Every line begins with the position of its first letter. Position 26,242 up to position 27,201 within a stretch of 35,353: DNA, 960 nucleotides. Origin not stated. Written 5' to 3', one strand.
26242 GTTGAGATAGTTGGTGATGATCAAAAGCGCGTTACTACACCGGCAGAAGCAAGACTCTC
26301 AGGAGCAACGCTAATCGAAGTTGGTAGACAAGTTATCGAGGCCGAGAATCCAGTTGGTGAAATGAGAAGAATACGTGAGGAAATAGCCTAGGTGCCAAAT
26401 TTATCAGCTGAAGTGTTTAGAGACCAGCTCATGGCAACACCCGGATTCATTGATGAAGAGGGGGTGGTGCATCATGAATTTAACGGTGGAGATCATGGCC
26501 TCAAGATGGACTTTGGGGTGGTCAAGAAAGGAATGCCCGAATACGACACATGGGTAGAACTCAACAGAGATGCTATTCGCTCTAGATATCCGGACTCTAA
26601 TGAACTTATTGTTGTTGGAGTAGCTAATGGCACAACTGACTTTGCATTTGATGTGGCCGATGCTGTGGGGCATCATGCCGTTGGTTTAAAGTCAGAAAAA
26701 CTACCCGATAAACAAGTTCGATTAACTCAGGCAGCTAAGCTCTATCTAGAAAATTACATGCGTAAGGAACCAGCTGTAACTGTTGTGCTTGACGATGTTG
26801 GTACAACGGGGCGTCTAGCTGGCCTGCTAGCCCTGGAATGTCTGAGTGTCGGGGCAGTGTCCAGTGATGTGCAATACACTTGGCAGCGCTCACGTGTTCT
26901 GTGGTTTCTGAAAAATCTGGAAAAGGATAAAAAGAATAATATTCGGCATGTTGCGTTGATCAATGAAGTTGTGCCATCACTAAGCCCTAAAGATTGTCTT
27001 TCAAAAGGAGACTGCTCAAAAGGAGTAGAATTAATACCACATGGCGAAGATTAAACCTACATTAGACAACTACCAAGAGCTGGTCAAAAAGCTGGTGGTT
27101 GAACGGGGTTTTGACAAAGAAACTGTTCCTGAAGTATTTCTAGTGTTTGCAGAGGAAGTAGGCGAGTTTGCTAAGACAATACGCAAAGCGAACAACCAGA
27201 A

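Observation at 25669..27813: Tightly coupled four-gene nucleotide operon: OMPDC-like protein lacking a catalytic Asp, PRTase, MazG-like and Nudix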

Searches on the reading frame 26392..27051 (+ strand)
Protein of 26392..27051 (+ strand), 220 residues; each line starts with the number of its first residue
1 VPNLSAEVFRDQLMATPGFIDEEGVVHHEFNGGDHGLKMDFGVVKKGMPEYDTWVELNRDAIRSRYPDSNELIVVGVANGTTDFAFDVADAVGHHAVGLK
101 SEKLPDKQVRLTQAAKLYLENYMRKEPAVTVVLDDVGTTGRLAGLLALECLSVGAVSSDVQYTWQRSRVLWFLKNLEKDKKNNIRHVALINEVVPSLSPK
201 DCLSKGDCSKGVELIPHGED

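Call 3: search_protein_families(library=pfam, proteins=[window:26392-27051:+], max_evalue=1)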
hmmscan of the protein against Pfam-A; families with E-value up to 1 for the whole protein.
window:26392-27051:+ (220 aa): 0 families

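Call 4: search_protein_families(library=ncbifam, proteins=[window:26392-27051:+], max_evalue=1)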
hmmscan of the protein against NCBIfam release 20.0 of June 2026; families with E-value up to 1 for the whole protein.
window:26392-27051:+ (220 aa): 0 families

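Call 7: search_solved_structures(query=window:26392-27051:+, max_evalue=10, show_alignments=3)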
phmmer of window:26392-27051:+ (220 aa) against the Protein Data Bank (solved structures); distinct sequences matched with E-value up to 10: 1.
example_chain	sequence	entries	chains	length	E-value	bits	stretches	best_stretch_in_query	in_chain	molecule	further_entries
4lyy_A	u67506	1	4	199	0.54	13.1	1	49-102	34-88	Hypoxanthine phosphoribosyltransferase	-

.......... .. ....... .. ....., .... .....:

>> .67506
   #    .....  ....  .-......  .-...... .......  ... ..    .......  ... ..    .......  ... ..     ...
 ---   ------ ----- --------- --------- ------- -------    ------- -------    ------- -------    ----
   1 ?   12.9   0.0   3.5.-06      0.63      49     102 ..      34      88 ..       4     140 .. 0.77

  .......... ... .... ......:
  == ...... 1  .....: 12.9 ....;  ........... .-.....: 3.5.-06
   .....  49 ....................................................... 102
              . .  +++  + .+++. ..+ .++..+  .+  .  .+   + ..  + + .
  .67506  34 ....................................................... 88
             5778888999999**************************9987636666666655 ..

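Call 12: find_homologous_proteins(query=window:26392-27051:+, max_evalue=0.001)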
Query window:26392-27051:+ (220 aa): 50 proteins with E <= 0.001 among 600 candidates.
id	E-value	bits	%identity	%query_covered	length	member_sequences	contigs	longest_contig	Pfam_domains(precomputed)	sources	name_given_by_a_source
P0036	1.8e-135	468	100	94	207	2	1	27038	-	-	-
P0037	1.6e-72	262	56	100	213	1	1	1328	-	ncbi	-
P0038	6.8e-67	243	55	99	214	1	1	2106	-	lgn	-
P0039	4.3e-59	218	50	98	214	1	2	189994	-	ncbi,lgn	-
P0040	2.7e-31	127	41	86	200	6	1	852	-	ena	-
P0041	2.6e-30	124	37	98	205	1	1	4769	PF00156.34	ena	-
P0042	1.4e-28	118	38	97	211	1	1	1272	PF00156.34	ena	-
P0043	1.4e-28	118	38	91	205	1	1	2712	PF00156.34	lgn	-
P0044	4.3e-28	117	36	96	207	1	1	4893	PF00156.34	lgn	-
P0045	5.9e-28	116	37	98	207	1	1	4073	-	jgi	jgi:orotate phosphoribosyltransferase-like protein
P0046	1.3e-27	115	37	95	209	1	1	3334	-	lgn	-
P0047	2.4e-27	114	38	94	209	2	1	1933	PF00156.34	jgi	-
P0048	2.4e-27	114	39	90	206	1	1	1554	PF00156.34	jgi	jgi:orotate phosphoribosyltransferase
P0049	4.5e-27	113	36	95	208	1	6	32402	-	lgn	-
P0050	6.0e-26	110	35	96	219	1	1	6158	-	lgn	-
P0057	9.5e-24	102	35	95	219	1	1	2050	PF00156.34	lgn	-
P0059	5.0e-23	100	36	95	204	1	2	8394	PF00156.34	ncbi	ncbi:MAG: hypothetical protein NVSMB46_09440 [Candidatus Saccharimonadales bacterium]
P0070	6.1e-21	93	38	99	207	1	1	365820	-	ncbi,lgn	-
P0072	1.3e-20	92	33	95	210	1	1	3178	PF00156.34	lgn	-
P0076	6.5e-19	87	34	97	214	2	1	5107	PF00156.34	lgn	-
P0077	6.9e-19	86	33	100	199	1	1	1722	PF00156.34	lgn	-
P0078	2.0e-18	85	33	95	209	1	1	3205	PF00156.34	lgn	-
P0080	4.3e-17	81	33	91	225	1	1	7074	PF00156.34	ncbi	-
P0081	8.0e-17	80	30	96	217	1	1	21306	PF00156.34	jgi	jgi:hypothetical protein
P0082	9.6e-17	79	32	95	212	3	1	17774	PF00156.34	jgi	jgi:orotate phosphoribosyltransferase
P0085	4.3e-10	58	29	93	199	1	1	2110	PF00156.34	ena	-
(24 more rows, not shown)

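Call 13: find_encoding_contigs(protein=P0039, flank=6000, max_places=2)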
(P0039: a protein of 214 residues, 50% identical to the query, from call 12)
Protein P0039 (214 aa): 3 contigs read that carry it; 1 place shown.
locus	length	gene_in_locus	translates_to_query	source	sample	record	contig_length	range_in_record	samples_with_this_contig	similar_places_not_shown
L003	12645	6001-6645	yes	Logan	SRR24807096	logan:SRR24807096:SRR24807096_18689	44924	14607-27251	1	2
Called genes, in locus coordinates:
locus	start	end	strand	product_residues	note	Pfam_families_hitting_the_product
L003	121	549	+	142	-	-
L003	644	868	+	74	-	-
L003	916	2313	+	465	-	PF07690:MFS_1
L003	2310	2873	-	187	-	-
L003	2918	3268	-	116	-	PF03551:PadR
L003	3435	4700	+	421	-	PF01204:Trehalase, PF22422:MGH1-like_GH, PF01204:Trehalase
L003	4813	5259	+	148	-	-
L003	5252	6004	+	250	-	PF00215:OMPdecase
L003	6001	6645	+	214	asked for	-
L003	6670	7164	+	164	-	PF00293:NUDIX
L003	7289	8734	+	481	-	PF00133:tRNA-synt_1 (weak), PF01921:tRNA-synt_1f (faint), PF09334:tRNA-synt_1g, PF00133:tRNA-synt_1, PF01406:tRNA-synt_1e (weak), PF08264:Anticodon_1 (weak)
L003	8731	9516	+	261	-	PF01026:TatD_DNase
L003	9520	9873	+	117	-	-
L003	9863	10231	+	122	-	-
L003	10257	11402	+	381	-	PF00266:Aminotran_5, PF00155:Aminotran_1_2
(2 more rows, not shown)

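Call 14: find_encoding_contigs(protein=P0070, flank=6000, max_places=2)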
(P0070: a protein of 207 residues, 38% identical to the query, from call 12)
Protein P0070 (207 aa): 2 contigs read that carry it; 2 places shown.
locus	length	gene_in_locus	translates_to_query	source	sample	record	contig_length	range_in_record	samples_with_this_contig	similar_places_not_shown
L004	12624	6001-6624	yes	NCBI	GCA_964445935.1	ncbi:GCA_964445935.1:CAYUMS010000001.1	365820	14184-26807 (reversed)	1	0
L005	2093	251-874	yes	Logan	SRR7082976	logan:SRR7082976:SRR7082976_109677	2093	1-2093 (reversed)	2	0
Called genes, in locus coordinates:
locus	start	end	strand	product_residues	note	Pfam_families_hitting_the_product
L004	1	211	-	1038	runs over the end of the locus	PF19590:TrbL_3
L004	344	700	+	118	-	PF18895:T4SS_pilin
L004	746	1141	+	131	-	PF18895:T4SS_pilin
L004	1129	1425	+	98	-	PF18895:T4SS_pilin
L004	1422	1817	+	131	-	-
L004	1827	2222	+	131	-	PF04956:TrbC (weak), PF18895:T4SS_pilin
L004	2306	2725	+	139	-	PF04956:TrbC (weak), PF18895:T4SS_pilin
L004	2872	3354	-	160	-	PF00011:HSP20, PF17886:ArsA_HSP20 (weak)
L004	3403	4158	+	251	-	PF00156:Pribosyltran (weak)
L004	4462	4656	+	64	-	-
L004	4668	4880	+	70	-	-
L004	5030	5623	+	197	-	-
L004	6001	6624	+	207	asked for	-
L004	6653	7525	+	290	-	PF00892:EamA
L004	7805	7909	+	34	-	-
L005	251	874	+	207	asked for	-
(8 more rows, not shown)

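Call 15: find_encoding_contigs(protein=P0049, flank=6000, max_places=2)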
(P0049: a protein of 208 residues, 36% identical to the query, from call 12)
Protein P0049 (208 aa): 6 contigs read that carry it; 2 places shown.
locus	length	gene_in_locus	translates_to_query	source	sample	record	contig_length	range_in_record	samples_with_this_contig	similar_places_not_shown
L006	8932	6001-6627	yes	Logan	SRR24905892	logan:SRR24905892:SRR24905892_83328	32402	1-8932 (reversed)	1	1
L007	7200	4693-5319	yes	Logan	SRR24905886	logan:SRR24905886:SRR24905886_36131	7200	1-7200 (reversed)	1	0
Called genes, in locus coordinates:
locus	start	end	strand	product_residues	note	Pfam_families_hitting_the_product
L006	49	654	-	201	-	-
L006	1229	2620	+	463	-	-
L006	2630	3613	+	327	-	PF01207:Dus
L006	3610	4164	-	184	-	-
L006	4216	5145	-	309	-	PF00459:Inositol_P, PF00316:FBPase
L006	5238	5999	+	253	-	PF00215:OMPdecase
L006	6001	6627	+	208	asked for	-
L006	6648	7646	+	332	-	PF00005:ABC_tran, PF13304:AAA_21 (weak)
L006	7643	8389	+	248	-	PF12730:ABC2_membrane_4, PF10920:DUF2705 (weak)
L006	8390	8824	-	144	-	-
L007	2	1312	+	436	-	?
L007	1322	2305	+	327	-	PF01207:Dus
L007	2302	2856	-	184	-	-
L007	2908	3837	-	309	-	PF00459:Inositol_P, PF00316:FBPase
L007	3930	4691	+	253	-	PF00215:OMPdecase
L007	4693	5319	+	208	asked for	-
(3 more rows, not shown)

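Call 18: search_solved_structures(query=A3, max_evalue=10, show_alignments=4)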
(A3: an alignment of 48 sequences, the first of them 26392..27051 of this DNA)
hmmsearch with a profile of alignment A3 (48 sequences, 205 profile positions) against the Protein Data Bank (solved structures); distinct sequences matched with E-value up to 10: 65 (the best 60 are shown).
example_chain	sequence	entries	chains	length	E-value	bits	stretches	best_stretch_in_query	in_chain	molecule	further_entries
1vdm_A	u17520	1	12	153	6.7e-06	28.9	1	45-152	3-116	purine phosphoribosyltransferase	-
5hkl_A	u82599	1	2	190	1.9e-05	27.4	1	72-176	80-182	Orotate phosphoribosyltransferase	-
5hkf_A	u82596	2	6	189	1.9e-05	27.4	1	72-176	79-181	Orotate phosphoribosyltransferase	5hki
2p1z_A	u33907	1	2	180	3e-05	26.7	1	69-175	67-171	Phosphoribosyltransferase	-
4pfq_A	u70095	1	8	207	0.0028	20.3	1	36-155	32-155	Hypoxanthine phosphoribosyltransferase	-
3m3h_A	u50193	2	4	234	0.0035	20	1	58-175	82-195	Orotate phosphoribosyltransferase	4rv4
5mp7_A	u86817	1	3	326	0.0038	19.9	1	54-156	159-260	Ribose-phosphate pyrophosphokinase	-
2yzk_A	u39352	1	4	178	0.0046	19.6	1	67-160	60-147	Orotate phosphoribosyltransferase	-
6igs_A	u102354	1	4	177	0.0046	19.6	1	43-150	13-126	Hypoxanthine phosphoribosyltransferase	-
2wns_A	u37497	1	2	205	0.0084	18.7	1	119-176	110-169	OROTATE PHOSPHORIBOSYLTRANSFERASE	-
8yi9_A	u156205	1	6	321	0.0087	18.7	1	58-156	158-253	Isoform 2 of Ribose-phosphate pyrophosphokinase 2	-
8ypy_A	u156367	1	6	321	0.0094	18.6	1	58-156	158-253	Isoform 2 of Ribose-phosphate pyrophosphokinase 2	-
7yk1_A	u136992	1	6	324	0.0095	18.6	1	58-156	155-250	Ribose-phosphate pyrophosphokinase 2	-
3qw4_B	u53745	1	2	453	0.015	17.9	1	116-176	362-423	UMP synthase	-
1cjb_A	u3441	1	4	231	0.025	17.2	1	111-162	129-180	PROTEIN (HYPOXANTHINE-GUANINE PHOSPHORIBOSYLTRANSFERASE)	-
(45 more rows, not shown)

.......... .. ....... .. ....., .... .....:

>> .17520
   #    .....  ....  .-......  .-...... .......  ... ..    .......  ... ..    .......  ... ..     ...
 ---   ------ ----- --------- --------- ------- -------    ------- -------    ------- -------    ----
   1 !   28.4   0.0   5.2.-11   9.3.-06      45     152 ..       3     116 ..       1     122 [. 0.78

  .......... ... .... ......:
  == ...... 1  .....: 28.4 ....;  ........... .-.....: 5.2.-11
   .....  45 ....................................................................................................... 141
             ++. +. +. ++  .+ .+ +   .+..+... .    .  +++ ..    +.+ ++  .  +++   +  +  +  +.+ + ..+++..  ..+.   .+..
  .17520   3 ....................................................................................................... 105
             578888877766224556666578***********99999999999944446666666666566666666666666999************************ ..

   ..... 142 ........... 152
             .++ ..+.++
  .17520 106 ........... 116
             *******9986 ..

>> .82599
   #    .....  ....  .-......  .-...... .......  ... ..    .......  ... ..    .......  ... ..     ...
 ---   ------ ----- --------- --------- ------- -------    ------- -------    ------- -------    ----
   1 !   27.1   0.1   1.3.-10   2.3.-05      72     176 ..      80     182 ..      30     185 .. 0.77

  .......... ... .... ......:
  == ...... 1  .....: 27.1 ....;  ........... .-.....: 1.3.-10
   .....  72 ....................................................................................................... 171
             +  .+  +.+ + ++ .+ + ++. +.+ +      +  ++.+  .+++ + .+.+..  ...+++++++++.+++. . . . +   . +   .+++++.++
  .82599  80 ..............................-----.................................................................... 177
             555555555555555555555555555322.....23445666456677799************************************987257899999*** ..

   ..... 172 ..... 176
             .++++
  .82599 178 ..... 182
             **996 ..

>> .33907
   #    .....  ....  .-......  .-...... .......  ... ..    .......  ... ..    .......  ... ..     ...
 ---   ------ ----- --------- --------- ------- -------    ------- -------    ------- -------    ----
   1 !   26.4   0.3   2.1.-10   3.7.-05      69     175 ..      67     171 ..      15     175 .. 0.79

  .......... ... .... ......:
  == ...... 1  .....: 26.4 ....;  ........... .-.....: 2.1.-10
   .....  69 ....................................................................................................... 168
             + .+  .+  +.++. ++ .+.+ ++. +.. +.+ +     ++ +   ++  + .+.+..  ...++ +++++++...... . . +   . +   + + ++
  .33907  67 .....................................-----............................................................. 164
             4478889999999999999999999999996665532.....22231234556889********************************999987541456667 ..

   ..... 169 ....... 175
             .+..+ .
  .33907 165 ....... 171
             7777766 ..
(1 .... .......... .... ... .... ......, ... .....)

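Call 25: predict_structure(alignment_id=A3)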
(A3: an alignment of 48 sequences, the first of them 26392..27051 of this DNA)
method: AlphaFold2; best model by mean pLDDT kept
length: 220 residues; sequences in the alignment: 48
mean_pLDDT: 94.6   pTM: 0.90
mean pLDDT of the five models: 94.6, 94.2, 93.8, 93.6, 92.9
residues with pLDDT >= 90: 200; 70-90: 15; 50-70: 4; < 50: 1
segments of 3 or more residues with pLDDT < 50: none
pLDDT, mean of each block of 10 residues (from residue 1): 81 97 96 95 97 97 88 92 97 94 94 96 93 96 97 96 97 94 95 97 98 92
secondary structure, 60 per line:
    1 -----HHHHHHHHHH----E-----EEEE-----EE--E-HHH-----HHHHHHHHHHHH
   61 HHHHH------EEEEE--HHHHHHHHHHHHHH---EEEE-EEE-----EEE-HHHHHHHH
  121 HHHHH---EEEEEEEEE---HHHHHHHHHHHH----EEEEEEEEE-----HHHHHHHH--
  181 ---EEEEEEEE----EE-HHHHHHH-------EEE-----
elements in order: H6-15 E26-29 H49-65 E72-76 H79-92 E96-99 E101-103 E109-111 H113-125 E129-137 H141-152 E157-165 H171-178 E184-191 H199-205 E213-215
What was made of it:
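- On Orotate phosphoribosyltransferase (PyrE): AF2 pLDDT is 94.6 (call 25).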

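Call 27: find_related_loci(query=A3, collection=genome_contigs, flank=6000)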
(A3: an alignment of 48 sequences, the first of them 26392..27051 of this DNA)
Query A3 (220 aa) in genome_contigs; peptide patterns used: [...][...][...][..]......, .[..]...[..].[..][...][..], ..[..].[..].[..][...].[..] (x = any residue, [..] = any of these).
388 stretches matched a pattern; 39 encode a relative of the query (tblastn E <= 1e-3); 37 distinct loci.
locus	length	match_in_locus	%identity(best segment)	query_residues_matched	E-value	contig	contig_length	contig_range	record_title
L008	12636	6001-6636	50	5-219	2e-67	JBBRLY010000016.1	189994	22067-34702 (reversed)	MAG: Candidatus Saccharimonadales bacterium isolate La1_maxbin2.433 LA1C_X2.433_k141_3184508L_189994_cov_41.9985, whole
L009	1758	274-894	35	4-219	3e-35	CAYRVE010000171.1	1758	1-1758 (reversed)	MAG TPA_asm: uncultured Candidatus Saccharibacteria bacterium isolate binchicken_co54_64 genome assembly, contig: NODE_1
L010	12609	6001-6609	36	7-219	2e-32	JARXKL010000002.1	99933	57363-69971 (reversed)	MAG: Patescibacteria group bacterium isolate bin04 NODE_41_length_99933_cov_16.425019, whole genome shotgun sequence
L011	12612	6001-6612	34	7-220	9e-32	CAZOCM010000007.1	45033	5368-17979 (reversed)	MAG TPA_asm: uncultured Candidatus Saccharibacteria bacterium isolate SRP200132_co1_571 genome assembly, contig: NODE_13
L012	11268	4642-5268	39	1-216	2e-31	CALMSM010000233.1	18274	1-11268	MAG TPA_asm: uncultured Candidatus Saccharibacteria bacterium isolate SRR6158316_bin.85_CONCOCT_v1.1_MAG genome assembly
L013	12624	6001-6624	34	1-217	2e-31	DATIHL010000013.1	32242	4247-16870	MAG TPA_asm: Candidatus Saccharimonadales bacterium isolate SMAG_U15637 k141_1064515, whole genome shotgun sequence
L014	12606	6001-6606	36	9-219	9e-31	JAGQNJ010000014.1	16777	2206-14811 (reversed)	MAG: Candidatus Saccharibacteria bacterium isolate HKST-UBA65 NODE_14_length_16777_cov_2.992874, whole genome shotgun se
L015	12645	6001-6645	32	1-219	3e-30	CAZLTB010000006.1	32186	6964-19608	MAG TPA_asm: uncultured Candidatus Saccharibacteria bacterium isolate SRP200132_co1_495 genome assembly, contig: NODE_23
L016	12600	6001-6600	34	7-216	2e-29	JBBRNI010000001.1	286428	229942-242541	MAG: Candidatus Saccharimonadales bacterium isolate La1_metabat2.151 LA1C_B2.151_k141_3541326L_286428_cov_13.0360, whole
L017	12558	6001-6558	33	18-217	5e-29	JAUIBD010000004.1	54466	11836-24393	MAG: bacterium isolate 6_bin.24 NODE_768_length_54466_cov_1.919984, whole genome shotgun sequence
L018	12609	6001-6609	37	7-217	4e-29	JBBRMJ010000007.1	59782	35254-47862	MAG: Candidatus Saccharimonadales bacterium isolate La1_metabat2.033 LA1C_B2.033_k141_1376398L_59782_cov_12.9990, whole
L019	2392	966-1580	35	5-217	7e-28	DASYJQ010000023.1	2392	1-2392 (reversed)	MAG TPA_asm: Candidatus Saccharimonadales bacterium isolate SMAG_U4299 k141_816982, whole genome shotgun sequence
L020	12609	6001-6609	33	2-219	6e-28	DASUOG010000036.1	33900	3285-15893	MAG TPA_asm: Candidatus Saccharimonadales bacterium isolate SMAG_U1622 k141_1311443, whole genome shotgun sequence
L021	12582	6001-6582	36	12-219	2e-27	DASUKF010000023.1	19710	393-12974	MAG TPA_asm: Candidatus Saccharimonadales bacterium isolate SMAG_U1507 k141_1725310, whole genome shotgun sequence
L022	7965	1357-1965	33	4-218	2e-27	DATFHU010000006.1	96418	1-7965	MAG TPA_asm: Candidatus Saccharimonadales bacterium isolate SMAG_U8697 k141_585099, whole genome shotgun sequence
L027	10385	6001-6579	32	18-218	2e-26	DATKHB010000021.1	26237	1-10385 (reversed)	MAG TPA_asm: Candidatus Saccharimonadales bacterium isolate SMAG_U14566 k141_47684, whole genome shotgun sequence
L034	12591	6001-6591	36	9-216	2e-30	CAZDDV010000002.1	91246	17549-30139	MAG TPA_asm: uncultured Candidatus Saccharibacteria bacterium isolate SRP128246_co1_521 genome assembly, contig: NODE_14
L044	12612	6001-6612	30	9-219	2e-21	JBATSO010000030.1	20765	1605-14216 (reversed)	MAG: Candidatus Saccharimonadales bacterium isolate MFD10515_ilm_asm_bin21 k127_286314, whole genome shotgun sequence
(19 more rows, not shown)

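Call 28: fold_search(model_id=the predicted structure, library=pdb)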
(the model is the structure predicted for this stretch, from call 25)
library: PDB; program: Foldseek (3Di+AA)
matches with E <= 10: 1517; with E <= 0.001: 171
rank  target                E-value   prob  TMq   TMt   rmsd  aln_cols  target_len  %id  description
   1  4paw_A                3.2e-08  1.00  0.66  0.72   4.0       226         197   16  Structure of hypothetical protein HP1257. (released 2015-05-06)
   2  4paw_B                4.1e-08  1.00  0.62  0.69   4.3       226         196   15  Structure of hypothetical protein HP1257. (released 2015-05-06)
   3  4rv4_B                9.5e-07  1.00  0.62  0.64   6.5       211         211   14  2.65 Angstrom Resolution Crystal Structure of an orotate phosphoribosyltransferase from Bacillus anthracis str. 'Ames  (released 2014-12-17)
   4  2aee_B                1.8e-06  1.00  0.62  0.67   3.8       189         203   13  Crystal structure of Orotate phosphoribosyltransferase from Streptococcus pyogenes (released 2005-09-06)
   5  4rv4_A                2.0e-06  1.00  0.61  0.66   6.3       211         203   14  2.65 Angstrom Resolution Crystal Structure of an orotate phosphoribosyltransferase from Bacillus anthracis str. 'Ames  (released 2014-12-17)
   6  2prz_A                2.0e-06  1.00  0.58  0.60   6.4       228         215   11  S. cerevisiae orotate phosphoribosyltransferase complexed with OMP (released 2008-01-15)
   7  1lh0_B                2.9e-06  1.00  0.58  0.62   4.5       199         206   12  Crystal Structure of Salmonella typhimurium OMP Synthase in Complex with MGPRPP and Orotate (released 2002-05-08)
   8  3m3h                  2.9e-06  1.00  0.59  0.63   7.8       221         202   13  1.75 Angstrom resolution crystal structure of an orotate phosphoribosyltransferase from Bacillus anthracis str. 'Ames An (released 2010-04-14)
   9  2dy0_A                2.9e-06  1.00  0.47  0.54   6.7       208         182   17  Crystal structure of project JW0458 from Escherichia coli (released 2007-03-04)
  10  4ohc_B                3.5e-06  1.00  0.61  0.60   4.0       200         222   12  Crystal structure of orotate phosphoribosyltransferase (OPRTase) from Burkholderia cenocepacia (released 2014-02-05)
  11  2aee_A                3.7e-06  1.00  0.60  0.63   4.2       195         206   13  Crystal structure of Orotate phosphoribosyltransferase from Streptococcus pyogenes (released 2005-09-06)
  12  2prz_B                3.9e-06  1.00  0.59  0.60   6.3       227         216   11  S. cerevisiae orotate phosphoribosyltransferase complexed with OMP (released 2008-01-15)
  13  4rv4_C                4.4e-06  1.00  0.61  0.66   6.6       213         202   13  2.65 Angstrom Resolution Crystal Structure of an orotate phosphoribosyltransferase from Bacillus anthracis str. 'Ames  (released 2014-12-17)
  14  4ohc_D                4.4e-06  1.00  0.61  0.60   4.3       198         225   12  Crystal structure of orotate phosphoribosyltransferase (OPRTase) from Burkholderia cenocepacia (released 2014-02-05)
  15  9e5g_B                5.7e-06  1.00  0.57  0.57   4.3       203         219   12  Cryo-EM structure of Burkholderia cenocepacia orotate phosphoribosyltransferase (released 2025-02-19)
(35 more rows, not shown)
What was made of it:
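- The top PDB fold hits are OPRTases, with TM 0.58-0.66 (calls 25, 28).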
